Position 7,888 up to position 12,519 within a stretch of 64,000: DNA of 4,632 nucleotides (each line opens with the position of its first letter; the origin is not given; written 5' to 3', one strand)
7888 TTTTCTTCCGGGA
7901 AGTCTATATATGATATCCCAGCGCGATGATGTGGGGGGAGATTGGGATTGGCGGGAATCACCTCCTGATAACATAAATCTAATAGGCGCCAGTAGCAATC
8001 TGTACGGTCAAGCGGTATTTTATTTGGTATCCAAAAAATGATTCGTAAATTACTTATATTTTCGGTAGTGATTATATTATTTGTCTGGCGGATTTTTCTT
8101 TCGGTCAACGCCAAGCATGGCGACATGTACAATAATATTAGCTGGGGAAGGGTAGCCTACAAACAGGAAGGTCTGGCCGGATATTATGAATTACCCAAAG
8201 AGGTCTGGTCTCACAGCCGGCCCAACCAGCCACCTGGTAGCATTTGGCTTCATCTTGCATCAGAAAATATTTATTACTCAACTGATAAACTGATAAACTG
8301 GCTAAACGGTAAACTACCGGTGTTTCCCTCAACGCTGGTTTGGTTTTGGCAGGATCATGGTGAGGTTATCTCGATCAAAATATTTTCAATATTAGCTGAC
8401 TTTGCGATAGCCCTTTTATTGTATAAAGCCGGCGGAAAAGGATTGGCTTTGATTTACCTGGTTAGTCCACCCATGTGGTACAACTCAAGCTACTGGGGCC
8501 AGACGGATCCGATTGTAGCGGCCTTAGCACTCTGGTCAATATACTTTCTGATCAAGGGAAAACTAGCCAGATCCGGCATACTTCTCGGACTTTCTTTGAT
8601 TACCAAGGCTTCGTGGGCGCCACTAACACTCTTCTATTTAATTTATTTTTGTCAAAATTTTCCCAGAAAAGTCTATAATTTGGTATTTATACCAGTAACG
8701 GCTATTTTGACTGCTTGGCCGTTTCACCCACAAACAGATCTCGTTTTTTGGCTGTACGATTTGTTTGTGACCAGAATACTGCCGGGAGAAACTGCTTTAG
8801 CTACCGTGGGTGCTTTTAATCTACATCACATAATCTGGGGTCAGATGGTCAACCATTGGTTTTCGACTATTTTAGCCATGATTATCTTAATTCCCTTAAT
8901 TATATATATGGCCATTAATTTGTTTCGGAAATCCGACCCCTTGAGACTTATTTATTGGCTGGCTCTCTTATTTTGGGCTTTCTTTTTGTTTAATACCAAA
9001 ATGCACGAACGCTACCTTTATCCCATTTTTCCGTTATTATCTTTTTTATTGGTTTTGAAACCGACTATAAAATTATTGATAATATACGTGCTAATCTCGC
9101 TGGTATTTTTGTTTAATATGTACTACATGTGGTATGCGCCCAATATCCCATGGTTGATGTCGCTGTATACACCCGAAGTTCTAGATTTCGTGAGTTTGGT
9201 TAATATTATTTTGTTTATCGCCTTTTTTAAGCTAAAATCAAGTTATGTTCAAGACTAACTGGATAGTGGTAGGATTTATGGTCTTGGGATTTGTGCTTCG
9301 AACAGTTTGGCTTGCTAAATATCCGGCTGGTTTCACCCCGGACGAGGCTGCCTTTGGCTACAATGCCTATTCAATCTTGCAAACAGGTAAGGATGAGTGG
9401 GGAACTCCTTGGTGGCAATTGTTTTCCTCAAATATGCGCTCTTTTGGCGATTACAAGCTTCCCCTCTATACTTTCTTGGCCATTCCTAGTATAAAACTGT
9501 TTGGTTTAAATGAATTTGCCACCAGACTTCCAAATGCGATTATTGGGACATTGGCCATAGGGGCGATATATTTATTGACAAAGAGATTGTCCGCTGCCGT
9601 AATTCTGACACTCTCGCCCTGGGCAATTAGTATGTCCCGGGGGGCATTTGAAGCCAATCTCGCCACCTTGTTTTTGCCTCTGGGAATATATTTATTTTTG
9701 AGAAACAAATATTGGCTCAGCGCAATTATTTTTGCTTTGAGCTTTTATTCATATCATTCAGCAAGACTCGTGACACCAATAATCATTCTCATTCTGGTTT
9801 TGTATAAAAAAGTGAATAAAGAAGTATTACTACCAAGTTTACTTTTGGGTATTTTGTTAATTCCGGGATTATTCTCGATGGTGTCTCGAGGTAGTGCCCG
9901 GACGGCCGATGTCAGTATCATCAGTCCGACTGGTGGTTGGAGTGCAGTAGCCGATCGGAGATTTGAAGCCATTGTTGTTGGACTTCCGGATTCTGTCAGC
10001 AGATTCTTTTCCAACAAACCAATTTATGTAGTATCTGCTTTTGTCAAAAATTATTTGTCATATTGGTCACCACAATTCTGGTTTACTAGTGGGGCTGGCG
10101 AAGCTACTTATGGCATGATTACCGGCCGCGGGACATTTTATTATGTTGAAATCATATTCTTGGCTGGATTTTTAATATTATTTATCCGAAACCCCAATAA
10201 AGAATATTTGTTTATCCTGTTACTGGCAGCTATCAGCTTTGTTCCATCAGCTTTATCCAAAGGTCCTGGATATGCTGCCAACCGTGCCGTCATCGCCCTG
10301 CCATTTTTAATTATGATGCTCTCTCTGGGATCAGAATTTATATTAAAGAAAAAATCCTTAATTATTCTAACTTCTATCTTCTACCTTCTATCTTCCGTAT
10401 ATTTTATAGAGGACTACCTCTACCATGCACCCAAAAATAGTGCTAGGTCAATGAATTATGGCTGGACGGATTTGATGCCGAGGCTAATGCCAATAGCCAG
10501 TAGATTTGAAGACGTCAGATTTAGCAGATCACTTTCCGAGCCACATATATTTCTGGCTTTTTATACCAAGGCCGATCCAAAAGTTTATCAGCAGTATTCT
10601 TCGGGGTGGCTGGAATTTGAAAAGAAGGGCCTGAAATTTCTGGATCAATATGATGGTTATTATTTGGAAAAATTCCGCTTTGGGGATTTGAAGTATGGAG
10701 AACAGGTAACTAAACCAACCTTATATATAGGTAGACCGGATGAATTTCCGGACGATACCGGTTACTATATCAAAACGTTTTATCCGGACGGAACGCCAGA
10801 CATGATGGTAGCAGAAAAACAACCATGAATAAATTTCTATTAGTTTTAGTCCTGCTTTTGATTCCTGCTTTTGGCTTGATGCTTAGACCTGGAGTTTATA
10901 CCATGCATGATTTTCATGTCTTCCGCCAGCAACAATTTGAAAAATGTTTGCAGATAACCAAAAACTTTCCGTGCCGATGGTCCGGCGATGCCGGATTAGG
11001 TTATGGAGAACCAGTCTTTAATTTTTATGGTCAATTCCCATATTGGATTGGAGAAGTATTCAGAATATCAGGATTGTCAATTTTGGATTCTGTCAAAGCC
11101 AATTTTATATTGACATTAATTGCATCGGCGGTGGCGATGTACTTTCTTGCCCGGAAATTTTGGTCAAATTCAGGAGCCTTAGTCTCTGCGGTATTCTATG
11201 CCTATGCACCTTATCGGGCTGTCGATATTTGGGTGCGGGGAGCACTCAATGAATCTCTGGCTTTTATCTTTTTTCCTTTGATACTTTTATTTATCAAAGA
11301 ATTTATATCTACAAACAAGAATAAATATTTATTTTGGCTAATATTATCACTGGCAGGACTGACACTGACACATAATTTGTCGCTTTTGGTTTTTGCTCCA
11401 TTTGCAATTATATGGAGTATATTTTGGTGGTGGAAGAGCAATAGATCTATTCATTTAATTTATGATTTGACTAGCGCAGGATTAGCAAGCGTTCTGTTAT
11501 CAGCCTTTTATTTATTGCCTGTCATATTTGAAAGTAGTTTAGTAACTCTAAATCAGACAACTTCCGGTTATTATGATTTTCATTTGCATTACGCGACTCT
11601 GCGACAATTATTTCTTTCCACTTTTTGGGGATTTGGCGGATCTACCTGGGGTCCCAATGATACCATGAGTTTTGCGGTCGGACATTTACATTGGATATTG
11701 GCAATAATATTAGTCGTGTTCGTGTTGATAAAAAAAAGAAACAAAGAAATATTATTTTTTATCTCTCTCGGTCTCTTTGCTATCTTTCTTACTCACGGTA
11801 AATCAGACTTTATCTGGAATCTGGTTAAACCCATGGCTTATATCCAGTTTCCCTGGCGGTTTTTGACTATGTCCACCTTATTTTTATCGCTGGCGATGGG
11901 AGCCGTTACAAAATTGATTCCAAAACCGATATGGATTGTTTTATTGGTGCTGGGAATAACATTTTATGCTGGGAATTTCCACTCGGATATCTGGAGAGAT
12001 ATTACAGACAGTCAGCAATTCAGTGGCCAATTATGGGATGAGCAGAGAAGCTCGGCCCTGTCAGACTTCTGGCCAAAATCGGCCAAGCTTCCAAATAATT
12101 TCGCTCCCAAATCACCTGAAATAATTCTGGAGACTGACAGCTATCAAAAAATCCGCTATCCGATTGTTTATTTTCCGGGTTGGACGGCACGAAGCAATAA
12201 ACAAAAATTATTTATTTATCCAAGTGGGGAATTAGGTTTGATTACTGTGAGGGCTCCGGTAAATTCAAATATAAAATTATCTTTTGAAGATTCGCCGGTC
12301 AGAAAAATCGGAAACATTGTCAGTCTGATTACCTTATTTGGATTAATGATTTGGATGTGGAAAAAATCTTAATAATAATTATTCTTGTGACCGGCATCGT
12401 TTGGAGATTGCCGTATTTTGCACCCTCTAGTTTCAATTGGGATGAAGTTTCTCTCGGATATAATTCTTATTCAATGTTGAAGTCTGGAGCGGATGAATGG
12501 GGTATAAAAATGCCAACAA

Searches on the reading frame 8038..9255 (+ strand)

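Call 12: search_protein_families(library=pfam, proteins=[window:8038-9255:+], max_evalue=0.001)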
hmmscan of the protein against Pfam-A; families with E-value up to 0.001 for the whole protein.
window:8038-9255:+ (406 aa): 1 family
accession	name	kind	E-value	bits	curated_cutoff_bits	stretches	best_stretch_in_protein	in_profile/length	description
PF09594.16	GT87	-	1.9e-05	25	25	1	134-312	53-231/237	Glycosyltransferase family 87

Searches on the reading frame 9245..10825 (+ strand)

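Call 12: search_protein_families(library=pfam, proteins=[window:9245-10825:+], max_evalue=0.001)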
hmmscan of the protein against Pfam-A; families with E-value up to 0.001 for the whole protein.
window:9245-10825:+ (527 aa): 1 family
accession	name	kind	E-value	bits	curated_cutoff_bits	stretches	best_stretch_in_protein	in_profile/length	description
PF13231.12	PMT_2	-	1.5e-05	25.7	26.1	1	73-206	4-150/160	Dolichyl-phosphate-mannose-protein mannosyltransferase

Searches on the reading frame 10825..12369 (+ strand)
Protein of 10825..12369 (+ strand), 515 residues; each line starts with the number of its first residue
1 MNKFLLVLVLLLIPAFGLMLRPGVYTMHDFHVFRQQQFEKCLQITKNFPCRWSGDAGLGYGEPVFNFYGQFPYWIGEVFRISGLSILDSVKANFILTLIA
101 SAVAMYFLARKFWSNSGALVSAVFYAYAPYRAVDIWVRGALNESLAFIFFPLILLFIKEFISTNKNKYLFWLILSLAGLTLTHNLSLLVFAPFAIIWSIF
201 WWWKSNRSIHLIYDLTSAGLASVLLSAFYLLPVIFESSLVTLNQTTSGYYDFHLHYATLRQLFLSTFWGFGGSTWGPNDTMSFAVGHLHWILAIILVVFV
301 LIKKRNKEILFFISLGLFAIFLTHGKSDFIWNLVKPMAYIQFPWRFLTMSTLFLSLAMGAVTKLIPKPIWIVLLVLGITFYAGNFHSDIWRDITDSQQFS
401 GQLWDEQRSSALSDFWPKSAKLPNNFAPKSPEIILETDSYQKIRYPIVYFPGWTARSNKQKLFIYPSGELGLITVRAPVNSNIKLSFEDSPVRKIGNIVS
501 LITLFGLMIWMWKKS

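Call 12: search_protein_families(library=pfam, proteins=[window:10825-12369:+], max_evalue=0.001)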
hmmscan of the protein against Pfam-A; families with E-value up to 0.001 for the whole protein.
window:10825-12369:+ (515 aa): 2 families
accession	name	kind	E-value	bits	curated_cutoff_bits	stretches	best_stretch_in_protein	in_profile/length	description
PF10131.15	PTPS_related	-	4.8e-09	35.7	26.4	1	65-378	1-296/621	6-pyruvoyl-tetrahydropterin synthase related domain; membrane protein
PF20176.3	DUF6541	-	2.6e-06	26.4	29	1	92-324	185-409/646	Family of unknown function (DUF6541)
